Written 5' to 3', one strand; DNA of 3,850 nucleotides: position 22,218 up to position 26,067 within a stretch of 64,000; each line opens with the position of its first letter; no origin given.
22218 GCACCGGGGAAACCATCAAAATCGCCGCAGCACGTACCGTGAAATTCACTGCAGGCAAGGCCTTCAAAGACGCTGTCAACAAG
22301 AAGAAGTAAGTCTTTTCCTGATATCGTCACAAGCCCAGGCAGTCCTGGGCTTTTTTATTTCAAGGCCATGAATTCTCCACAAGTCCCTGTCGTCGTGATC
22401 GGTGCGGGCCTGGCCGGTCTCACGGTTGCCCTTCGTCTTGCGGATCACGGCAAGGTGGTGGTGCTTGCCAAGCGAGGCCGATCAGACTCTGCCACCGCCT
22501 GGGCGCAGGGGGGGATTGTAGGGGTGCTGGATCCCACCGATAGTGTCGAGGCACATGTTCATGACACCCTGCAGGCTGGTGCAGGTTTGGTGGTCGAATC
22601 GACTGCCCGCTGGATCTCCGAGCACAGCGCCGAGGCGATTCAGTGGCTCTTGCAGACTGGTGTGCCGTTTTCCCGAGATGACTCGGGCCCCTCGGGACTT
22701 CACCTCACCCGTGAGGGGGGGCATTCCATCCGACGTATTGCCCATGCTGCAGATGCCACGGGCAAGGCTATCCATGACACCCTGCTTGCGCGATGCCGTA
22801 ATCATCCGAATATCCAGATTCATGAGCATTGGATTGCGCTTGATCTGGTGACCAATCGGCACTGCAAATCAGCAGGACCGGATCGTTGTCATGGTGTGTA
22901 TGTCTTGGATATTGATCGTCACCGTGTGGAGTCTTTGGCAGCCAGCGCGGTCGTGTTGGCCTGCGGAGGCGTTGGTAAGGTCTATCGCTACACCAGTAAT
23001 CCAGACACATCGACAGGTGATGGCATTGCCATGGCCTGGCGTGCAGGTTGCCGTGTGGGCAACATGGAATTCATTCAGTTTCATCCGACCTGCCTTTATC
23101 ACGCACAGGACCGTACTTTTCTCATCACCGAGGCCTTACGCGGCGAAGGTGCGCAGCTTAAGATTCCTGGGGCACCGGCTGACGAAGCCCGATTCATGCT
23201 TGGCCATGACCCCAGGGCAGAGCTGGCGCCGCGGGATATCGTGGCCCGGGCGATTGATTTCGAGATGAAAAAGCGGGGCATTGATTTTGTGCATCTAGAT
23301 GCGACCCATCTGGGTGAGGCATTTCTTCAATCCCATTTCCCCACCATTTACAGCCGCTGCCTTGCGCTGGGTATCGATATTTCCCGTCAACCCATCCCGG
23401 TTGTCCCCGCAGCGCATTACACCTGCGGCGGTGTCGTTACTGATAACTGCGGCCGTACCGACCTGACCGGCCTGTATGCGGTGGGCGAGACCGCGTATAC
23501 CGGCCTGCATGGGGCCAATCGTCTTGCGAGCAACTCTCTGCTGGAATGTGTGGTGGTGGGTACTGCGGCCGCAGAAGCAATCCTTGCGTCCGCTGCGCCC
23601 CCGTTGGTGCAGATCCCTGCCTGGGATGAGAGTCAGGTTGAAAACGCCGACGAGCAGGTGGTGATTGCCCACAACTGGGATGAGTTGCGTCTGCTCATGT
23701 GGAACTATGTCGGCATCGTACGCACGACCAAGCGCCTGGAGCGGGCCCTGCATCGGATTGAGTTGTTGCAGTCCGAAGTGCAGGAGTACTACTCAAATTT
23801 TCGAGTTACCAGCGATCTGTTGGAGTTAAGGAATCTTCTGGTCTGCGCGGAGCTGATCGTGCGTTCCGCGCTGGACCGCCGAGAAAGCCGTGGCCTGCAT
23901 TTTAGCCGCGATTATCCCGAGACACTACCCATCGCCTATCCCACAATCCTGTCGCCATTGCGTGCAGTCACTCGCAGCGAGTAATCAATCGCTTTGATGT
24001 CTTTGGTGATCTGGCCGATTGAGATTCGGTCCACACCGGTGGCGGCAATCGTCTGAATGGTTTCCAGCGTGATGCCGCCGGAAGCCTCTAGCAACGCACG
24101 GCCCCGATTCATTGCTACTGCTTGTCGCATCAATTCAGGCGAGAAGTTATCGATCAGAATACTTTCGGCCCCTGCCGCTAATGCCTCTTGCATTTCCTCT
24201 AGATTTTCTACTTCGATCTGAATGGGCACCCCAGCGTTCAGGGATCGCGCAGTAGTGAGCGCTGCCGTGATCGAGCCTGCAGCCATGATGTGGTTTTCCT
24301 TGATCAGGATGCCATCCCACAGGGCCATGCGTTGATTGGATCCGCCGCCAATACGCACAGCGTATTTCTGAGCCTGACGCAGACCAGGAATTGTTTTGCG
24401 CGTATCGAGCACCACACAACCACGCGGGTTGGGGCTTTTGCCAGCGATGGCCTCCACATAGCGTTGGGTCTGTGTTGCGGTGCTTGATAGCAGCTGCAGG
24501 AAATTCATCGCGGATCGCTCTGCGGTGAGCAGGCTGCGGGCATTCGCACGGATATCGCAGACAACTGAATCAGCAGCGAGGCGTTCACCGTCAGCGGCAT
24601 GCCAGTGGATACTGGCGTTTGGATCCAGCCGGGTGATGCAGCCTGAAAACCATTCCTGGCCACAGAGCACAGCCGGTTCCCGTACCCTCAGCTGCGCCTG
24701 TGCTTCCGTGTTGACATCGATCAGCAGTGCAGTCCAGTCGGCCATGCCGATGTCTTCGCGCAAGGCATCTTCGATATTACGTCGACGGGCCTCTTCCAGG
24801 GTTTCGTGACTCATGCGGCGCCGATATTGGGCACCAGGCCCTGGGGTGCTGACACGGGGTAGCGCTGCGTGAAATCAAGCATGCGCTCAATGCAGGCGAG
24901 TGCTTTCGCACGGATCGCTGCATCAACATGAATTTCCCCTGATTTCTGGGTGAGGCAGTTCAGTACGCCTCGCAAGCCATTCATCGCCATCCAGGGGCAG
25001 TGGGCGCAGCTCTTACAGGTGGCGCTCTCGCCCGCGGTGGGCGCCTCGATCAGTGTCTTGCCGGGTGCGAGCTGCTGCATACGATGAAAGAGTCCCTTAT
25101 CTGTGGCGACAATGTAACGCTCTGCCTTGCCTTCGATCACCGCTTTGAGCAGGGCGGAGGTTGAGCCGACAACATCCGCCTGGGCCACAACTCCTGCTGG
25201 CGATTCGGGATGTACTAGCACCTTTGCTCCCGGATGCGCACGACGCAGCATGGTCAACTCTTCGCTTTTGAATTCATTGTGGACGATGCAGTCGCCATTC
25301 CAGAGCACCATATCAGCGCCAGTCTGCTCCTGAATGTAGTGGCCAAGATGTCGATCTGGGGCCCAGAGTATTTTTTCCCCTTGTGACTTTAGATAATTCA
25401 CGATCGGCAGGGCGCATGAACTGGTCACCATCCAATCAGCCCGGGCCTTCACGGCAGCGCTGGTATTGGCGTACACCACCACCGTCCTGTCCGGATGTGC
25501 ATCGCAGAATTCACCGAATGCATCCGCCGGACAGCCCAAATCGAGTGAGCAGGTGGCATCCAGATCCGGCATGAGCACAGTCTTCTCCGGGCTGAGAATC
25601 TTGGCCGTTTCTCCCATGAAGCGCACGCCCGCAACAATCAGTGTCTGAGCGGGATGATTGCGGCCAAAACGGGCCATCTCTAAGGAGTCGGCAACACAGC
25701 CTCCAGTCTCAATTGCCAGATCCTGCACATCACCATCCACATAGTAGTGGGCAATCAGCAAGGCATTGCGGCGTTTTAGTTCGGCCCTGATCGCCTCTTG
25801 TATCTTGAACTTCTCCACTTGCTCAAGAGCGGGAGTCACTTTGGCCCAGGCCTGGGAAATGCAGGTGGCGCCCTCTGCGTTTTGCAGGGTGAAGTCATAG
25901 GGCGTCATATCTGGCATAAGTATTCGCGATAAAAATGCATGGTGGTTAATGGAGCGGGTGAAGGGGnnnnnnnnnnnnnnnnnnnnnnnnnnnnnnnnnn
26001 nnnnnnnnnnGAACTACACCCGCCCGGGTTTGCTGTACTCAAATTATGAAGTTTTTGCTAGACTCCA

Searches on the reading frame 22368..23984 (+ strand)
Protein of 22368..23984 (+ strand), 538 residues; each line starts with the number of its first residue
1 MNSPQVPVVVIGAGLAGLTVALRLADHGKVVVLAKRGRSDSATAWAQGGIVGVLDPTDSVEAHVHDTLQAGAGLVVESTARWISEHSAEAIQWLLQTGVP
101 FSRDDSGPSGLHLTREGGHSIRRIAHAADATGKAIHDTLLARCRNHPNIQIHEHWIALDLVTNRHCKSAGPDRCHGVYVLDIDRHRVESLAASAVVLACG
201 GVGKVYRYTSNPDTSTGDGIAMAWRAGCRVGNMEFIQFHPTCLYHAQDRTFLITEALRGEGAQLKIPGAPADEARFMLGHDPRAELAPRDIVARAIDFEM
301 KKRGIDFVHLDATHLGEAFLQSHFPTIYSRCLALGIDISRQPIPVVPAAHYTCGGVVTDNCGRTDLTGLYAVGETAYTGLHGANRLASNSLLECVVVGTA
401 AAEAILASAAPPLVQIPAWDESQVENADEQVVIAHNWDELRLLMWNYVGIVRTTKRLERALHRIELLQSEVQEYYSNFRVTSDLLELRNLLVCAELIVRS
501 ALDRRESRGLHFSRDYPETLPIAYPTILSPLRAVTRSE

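Call 87: search_protein_families(library=pfam, proteins=[window:22368-23984:+], max_evalue=0.00001)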
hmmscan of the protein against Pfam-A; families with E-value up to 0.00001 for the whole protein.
window:22368-23984:+ (538 aa): 5 families
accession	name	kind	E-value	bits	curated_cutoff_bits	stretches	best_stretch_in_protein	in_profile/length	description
PF00890.30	FAD_binding_2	-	2e-96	324.2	20.4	1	8-391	2-414/414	FAD binding domain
PF02910.25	Succ_DH_flav_C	-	3.5e-16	59.8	20.8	1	438-518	2-88/130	Fumarate reductase flavoprotein C-term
PF01266.30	DAO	-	1e-07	32.3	27.9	1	8-105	2-96/353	FAD dependent oxidoreductase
PF07992.20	Pyr_redox_2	-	6.6e-07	29.5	26.1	0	8-37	3-33/291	Pyridine nucleotide-disulphide oxidoreductase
PF03486.20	HI0933_like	-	8.8e-07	29.1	50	0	8-39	3-34/244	HI0933-like protein Rossmann domain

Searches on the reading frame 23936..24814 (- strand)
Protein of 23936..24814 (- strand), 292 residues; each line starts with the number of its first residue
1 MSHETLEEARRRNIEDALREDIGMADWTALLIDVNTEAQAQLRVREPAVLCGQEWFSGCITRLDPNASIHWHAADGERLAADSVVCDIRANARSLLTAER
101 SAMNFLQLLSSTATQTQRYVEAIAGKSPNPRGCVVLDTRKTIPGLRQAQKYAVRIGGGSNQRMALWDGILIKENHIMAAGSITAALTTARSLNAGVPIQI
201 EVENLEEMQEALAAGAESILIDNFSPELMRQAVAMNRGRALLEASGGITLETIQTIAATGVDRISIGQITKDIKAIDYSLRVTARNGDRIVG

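Call 87: search_protein_families(library=pfam, proteins=[window:23936-24814:-], max_evalue=0.00001)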
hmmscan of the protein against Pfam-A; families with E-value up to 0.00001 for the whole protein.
window:23936-24814:- (292 aa): 2 families
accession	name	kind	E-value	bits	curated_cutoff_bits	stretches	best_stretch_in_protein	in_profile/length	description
PF01729.25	QRPTase_C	-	2.7e-52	177.3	23.1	1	113-281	2-169/169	Quinolinate phosphoribosyl transferase, C-terminal domain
PF02749.22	QRPTase_N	-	4.2e-16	59.4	27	1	27-110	2-82/82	Quinolinate phosphoribosyl transferase, N-terminal domain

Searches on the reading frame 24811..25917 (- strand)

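Call 87: search_protein_families(library=pfam, proteins=[window:24811-25917:-], max_evalue=0.00001)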
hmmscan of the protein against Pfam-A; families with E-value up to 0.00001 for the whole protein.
window:24811-25917:- (368 aa): 1 family
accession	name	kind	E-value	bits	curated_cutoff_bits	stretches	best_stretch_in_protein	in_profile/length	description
PF02445.21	NadA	-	1.7e-103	346.2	27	1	42-348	2-295/295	Quinolinate synthetase A protein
